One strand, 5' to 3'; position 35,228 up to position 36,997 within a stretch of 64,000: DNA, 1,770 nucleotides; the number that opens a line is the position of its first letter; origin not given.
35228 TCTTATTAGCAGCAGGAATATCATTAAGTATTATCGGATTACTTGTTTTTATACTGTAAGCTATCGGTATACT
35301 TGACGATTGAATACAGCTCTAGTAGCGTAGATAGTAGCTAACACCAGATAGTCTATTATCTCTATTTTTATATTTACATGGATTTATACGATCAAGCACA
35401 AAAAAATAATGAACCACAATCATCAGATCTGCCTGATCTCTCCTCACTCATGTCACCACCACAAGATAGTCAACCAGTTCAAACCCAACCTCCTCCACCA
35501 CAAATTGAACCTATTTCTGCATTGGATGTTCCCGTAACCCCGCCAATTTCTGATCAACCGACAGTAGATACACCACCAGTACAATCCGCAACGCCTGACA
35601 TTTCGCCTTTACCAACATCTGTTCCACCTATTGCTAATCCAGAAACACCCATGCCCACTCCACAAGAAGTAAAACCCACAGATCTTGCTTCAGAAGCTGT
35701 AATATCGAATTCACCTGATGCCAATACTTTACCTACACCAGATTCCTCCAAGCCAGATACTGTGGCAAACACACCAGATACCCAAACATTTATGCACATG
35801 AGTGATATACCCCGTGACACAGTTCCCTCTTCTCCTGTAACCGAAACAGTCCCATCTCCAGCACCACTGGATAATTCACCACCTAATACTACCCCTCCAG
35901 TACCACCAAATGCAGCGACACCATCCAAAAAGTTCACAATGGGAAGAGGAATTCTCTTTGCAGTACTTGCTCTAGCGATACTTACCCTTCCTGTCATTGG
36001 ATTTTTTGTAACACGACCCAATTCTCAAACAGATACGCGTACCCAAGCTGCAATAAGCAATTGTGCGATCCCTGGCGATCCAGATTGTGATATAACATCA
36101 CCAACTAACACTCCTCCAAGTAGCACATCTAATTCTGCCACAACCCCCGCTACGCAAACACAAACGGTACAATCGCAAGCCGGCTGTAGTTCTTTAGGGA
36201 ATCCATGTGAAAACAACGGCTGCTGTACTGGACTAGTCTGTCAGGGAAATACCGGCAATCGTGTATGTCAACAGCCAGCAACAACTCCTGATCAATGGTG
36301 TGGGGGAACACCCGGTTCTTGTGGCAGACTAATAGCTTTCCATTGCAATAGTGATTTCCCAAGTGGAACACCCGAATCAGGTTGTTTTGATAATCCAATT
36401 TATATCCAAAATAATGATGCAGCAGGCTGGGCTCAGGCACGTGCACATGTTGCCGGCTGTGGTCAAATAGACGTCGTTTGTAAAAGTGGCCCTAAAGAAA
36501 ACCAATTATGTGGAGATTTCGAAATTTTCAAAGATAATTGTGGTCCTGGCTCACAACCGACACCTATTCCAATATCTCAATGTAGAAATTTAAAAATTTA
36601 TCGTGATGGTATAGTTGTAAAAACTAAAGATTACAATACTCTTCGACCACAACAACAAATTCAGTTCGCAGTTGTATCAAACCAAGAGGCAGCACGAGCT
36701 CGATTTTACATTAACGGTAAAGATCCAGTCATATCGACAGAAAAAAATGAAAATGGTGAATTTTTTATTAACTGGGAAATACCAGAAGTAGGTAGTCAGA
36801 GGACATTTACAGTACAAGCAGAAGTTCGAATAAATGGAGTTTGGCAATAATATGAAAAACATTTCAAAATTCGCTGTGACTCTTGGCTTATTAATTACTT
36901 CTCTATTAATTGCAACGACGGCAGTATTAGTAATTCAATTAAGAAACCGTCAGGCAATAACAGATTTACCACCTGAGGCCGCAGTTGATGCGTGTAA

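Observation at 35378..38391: Paralogous pair sharing both an N-terminal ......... motif and a C-terminal ~85 aa beta module ending G(V/I)WQ, with different middles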

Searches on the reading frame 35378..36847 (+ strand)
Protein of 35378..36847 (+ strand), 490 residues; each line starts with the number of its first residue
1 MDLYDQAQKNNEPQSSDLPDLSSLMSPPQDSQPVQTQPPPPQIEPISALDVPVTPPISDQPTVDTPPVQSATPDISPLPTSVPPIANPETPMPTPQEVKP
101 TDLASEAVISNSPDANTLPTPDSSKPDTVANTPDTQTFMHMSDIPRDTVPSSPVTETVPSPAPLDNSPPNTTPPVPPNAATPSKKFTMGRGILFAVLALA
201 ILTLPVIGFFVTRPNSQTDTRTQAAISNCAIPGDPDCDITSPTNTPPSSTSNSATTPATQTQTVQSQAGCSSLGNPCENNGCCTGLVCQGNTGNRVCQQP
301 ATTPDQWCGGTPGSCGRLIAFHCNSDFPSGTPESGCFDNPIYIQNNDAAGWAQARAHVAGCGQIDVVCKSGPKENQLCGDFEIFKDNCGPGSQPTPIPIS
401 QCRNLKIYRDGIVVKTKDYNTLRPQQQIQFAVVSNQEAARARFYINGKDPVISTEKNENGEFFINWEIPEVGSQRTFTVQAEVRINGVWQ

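Call 5: search_protein_families(library=pfam, proteins=[window:35378-36847:+], max_evalue=1)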
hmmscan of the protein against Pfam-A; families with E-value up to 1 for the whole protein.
window:35378-36847:+ (490 aa): 0 families

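Call 6: search_protein_families(library=ncbifam, proteins=[window:35378-36847:+], max_evalue=1)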
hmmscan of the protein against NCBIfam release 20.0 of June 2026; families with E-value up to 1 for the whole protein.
window:35378-36847:+ (490 aa): 0 families

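Call 10: find_homologous_proteins(query=window:35378-36847:+, max_evalue=0.001)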
Query window:35378-36847:+ (490 aa): 9 proteins with E <= 0.001 among 7819 candidates.
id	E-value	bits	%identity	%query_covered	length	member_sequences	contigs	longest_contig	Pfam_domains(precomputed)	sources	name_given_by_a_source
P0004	0.0e+0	1105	100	100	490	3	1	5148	-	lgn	-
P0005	2.3e-259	879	94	46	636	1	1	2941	-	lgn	-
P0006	1.1e-159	550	65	45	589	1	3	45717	-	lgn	-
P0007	2.2e-156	540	57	100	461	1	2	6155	-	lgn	-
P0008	1.4e-47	181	35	63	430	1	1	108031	-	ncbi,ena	-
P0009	5.0e-20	90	37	20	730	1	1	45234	-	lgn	-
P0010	1.4e-16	78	48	23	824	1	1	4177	-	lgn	-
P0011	1.2e-9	56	44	24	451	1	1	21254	-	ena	-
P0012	4.8e-7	47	43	23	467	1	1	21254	-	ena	-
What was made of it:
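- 35378..36850 (+): A490, the long A-family protein: N-in bitopic, with a cytoplasmic tail (aa 1-190), TM (aa 191-211), Cys-rich ectodomain and C-terminal module. Orthologues P0004-P0009 (call 10).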

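Call 13: find_encoding_contigs(protein=P0008, flank=10000, max_places=3)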
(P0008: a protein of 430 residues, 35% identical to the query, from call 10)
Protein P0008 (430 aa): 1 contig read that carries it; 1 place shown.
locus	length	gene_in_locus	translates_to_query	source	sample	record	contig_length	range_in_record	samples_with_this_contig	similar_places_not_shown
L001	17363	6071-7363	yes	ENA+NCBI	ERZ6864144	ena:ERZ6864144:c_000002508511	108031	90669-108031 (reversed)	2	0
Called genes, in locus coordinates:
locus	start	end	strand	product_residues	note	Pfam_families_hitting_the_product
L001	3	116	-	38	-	?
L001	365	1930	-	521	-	-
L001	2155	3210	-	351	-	PF00535:Glycos_transf_2, PF10111:Glyco_tranf_2_2, PF13641:Glyco_tranf_2_3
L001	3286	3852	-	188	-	-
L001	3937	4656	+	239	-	-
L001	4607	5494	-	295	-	PF13489:Methyltransf_23, PF07021:MetW, PF08241:Methyltransf_11, PF08242:Methyltransf_12, PF13649:Methyltransf_25, PF13847:Methyltransf_31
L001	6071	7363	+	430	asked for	-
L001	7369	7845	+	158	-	-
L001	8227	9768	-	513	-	-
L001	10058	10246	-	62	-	-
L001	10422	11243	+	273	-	PF00294:PfkB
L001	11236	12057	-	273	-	PF00215:OMPdecase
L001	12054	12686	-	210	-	PF00925:GTP_cyclohydro2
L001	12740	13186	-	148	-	-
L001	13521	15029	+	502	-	-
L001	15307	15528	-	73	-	-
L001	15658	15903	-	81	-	-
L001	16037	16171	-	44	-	-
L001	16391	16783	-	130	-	-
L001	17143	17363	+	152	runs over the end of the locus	-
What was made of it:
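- L001 has A and B but no PilN/PilO-like genes within the 6 kb available upstream, so linkage to that scaffold is not absolute (call 13).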

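Call 14: find_encoding_contigs(protein=P0009, flank=10000, max_places=3)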
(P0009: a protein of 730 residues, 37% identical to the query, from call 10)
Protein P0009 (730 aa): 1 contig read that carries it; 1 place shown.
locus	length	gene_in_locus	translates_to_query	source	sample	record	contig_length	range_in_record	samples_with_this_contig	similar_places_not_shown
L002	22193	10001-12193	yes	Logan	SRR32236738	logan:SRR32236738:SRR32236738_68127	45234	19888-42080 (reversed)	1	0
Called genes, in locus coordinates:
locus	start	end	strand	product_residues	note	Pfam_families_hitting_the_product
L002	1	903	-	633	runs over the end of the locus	PF00012:HSP70, PF06723:MreB_Mbl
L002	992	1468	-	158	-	PF01025:GrpE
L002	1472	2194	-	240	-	PF01628:HrcA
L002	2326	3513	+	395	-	PF19077:Big_13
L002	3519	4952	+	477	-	PF01229:Glyco_hydro_39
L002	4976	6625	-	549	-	PF03023:MurJ, PF13440:Polysacc_synt_3, PF01554:MatE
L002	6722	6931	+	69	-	PF01649:Ribosomal_S20p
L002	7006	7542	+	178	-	-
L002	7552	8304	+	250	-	PF04350:PilO (faint)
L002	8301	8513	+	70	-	-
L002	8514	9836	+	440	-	PF16656:Pur_ac_phosph_N (weak)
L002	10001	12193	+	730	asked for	-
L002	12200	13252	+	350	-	-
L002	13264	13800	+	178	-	-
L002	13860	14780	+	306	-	PF01544:CorA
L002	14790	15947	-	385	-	PF03816:LytR_cpsA_psr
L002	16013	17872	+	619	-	PF00580:UvrD-helicase, PF13245:AAA_19, PF01443:Viral_helicase1 (faint), PF13361:UvrD_C, PF13538:UvrD_C_2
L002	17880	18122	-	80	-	-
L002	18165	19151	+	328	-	PF02388:FemAB, PF13480:Acetyltransf_6, PF02388:FemAB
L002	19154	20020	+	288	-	PF13480:Acetyltransf_6 (weak), PF02388:FemAB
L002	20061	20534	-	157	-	PF00293:NUDIX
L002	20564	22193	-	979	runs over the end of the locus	PF00580:UvrD-helicase, PF13086:AAA_11 (faint), PF13245:AAA_19, PF13604:AAA_30 (faint), PF13361:UvrD_C, PF13538:UvrD_C_2 (weak), PF12705:PDDEXK_1, PF10926:DUF2800 (weak)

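Call 18: find_encoding_contigs(protein=P0006, flank=10000, max_places=3)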
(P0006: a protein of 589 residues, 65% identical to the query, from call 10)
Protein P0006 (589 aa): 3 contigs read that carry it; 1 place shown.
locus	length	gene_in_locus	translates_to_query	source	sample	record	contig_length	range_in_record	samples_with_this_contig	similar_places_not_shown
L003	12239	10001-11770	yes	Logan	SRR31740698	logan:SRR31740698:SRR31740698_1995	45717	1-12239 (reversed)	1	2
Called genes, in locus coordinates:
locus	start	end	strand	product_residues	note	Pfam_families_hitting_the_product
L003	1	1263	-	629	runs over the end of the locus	PF00012:HSP70, PF06723:MreB_Mbl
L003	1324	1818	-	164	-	PF01025:GrpE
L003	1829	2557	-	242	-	PF01628:HrcA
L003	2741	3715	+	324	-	PF19077:Big_13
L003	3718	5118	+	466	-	PF01229:Glyco_hydro_39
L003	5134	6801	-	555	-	PF03023:MurJ, PF13440:Polysacc_synt_3, PF01554:MatE (weak)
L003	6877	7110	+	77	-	PF01649:Ribosomal_S20p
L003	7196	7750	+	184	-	-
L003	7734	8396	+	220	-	PF04350:PilO (weak)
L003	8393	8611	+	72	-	-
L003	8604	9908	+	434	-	-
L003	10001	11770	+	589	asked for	-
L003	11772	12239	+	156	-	?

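Call 32: find_related_loci(query=A3, collection=genome_contigs, flank=8000)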
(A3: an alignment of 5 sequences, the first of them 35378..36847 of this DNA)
Query A3 (490 aa) in genome_contigs; peptide patterns used: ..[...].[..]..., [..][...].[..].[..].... (x = any residue, [..] = any of these).
86 stretches matched a pattern; 5 encode a relative of the query (tblastn E <= 1e-3); 4 distinct loci.
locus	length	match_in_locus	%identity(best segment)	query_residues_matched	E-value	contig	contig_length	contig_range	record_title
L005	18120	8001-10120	40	278-490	9e-16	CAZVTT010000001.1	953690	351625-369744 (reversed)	MAG TPA_asm: uncultured Gammaproteobacteria bacterium isolate SRP292972_co1_32 genome assembly, contig: NODE_3_length_95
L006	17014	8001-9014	27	162-490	2e-15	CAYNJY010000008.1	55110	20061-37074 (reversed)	MAG TPA_asm: uncultured Gammaproteobacteria bacterium isolate ERP125453_co1_527 genome assembly, contig: NODE_394_length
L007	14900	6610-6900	37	387-490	5e-12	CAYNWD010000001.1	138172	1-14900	MAG TPA_asm: uncultured Gammaproteobacteria bacterium isolate binchicken_co38_90 genome assembly, contig: NODE_319_lengt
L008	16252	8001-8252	40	401-490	1e-11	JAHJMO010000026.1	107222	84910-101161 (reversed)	MAG: Patescibacteria group bacterium isolate Old_saline.mb.45 Old_saline.mb.45_k141_751939, whole genome shotgun sequenc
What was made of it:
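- Tried and rejected: Repeating with the full-length long-type alignment gave 4 loci (call 32).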

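Call 55: list_cluster_members(proteins=[P0008, P0029, P0045, P0066, P0087, P0051, P0040, P0106, P0073, P0145])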
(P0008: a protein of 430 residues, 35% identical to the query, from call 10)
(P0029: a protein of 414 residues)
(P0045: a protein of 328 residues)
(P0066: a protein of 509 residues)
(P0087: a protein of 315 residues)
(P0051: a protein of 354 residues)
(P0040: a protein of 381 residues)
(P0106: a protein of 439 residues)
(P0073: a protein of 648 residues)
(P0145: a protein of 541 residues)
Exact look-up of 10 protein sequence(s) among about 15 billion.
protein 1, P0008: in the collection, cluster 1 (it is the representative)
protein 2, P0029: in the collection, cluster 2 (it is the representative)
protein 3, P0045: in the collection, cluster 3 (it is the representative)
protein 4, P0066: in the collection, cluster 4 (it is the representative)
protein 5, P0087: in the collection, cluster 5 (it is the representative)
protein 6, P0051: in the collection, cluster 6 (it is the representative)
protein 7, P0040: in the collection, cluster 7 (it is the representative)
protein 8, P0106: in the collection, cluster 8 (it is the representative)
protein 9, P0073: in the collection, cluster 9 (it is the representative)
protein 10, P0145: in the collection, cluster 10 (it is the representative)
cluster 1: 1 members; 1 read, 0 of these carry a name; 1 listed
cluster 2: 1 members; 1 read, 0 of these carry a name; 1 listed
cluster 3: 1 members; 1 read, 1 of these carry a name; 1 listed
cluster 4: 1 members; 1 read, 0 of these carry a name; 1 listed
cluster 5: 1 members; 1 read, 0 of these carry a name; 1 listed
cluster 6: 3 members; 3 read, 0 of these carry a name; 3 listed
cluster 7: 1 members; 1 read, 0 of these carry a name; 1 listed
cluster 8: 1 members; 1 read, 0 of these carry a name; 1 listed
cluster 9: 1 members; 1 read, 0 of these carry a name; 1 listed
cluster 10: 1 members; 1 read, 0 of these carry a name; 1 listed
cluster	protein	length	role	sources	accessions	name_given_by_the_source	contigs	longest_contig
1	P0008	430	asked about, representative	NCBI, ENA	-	-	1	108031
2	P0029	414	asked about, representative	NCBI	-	-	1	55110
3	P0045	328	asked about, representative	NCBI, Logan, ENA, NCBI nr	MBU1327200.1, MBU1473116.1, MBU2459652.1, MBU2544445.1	hypothetical protein KKB64_05035 [Patescibacteria group bacterium] | hypothetical protein [Patescibacteria group bacterium]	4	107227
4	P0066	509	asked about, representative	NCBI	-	-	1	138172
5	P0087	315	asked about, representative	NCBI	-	-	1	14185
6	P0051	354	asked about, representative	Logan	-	-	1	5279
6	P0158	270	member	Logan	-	-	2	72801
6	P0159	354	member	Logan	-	-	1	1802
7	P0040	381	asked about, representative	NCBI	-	-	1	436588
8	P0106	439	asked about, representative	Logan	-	-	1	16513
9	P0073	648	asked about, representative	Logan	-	-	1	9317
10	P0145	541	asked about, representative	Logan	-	-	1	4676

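Call 69: find_encoding_contigs(protein=P0007, flank=6000, max_places=2)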
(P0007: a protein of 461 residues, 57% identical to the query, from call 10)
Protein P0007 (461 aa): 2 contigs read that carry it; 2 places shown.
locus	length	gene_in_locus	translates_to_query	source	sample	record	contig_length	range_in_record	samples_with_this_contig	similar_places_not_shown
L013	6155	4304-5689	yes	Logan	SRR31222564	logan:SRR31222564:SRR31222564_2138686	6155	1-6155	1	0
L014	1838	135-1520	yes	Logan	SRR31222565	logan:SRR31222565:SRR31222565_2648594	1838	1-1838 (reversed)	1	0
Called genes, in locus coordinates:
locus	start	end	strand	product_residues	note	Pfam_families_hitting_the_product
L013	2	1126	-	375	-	?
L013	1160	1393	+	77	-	PF01649:Ribosomal_S20p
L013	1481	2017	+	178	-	-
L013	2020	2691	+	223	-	PF04350:PilO (weak)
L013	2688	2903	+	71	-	-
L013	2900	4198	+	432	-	PF16656:Pur_ac_phosph_N (weak)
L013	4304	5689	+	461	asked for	-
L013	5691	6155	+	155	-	?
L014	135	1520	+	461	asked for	-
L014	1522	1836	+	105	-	?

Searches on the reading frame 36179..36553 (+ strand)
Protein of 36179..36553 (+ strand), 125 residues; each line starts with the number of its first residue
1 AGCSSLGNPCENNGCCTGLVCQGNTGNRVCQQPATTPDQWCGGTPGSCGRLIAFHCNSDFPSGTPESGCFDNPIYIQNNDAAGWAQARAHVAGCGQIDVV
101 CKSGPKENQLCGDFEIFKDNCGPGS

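Call 84: predict_structure(alignment_id=A6)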
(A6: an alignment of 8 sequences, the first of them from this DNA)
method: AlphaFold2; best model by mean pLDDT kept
length: 125 residues; sequences in the alignment: 8
mean_pLDDT: 86.8   pTM: 0.80
mean pLDDT of the five models: 86.8, 86.2, 84.9, 81.9, 76.6
residues with pLDDT >= 90: 76; 70-90: 32; 50-70: 14; < 50: 3
segments of 3 or more residues with pLDDT < 50: none
pLDDT, mean of each block of 10 residues (from residue 1): 91 90 93 92 92 84 56 89 95 92 92 90 60
secondary structure, 60 per line:
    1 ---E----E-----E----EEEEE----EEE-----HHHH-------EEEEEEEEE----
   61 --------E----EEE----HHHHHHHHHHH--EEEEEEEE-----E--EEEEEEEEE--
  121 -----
elements in order: E20-24 E29-31 H37-40 E48-56 E74-76 H81-91 E94-101 E110-118
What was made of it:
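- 36179..36553 (+): A490 conserved Cys-rich core (12 invariant Cys; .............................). AF2 pLDDT 86.8 (call 84).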
